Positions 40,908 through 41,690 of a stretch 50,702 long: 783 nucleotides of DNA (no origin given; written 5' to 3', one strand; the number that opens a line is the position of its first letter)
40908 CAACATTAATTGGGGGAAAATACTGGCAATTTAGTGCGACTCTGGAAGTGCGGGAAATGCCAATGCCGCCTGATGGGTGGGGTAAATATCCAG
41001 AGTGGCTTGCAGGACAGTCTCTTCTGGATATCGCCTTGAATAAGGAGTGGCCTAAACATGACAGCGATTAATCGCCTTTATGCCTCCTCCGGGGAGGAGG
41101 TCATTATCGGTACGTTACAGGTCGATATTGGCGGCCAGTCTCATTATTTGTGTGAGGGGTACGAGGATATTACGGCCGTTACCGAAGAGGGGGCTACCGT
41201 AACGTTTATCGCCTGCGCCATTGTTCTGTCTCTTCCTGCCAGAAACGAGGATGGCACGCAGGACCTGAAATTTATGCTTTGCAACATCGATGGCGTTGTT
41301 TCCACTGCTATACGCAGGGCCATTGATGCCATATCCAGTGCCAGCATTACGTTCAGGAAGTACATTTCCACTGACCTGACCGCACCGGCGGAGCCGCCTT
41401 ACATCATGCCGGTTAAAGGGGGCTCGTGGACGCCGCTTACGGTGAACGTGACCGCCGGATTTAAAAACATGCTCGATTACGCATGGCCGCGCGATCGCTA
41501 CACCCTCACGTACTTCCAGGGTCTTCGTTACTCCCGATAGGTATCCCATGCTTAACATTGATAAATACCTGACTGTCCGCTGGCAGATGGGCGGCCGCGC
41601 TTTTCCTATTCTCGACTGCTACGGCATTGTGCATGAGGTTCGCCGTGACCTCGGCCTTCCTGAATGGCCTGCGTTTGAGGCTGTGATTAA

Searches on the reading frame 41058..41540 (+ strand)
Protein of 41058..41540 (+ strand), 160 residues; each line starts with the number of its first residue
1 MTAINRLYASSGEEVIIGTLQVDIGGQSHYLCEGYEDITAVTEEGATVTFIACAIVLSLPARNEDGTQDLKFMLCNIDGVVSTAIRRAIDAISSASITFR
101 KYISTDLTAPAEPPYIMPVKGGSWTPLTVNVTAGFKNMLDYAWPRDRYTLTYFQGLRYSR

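Call 95: search_protein_families(library=pfam, proteins=[window:41058-41540:+], max_evalue=0.001)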
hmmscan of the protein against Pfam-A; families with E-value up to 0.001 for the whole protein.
window:41058-41540:+ (160 aa): 1 family
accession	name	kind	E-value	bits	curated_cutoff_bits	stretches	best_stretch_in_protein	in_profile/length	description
PF08875.16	DUF1833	-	1.3e-33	116.1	21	1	5-148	4-150/150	Domain of unknown function (DUF1833)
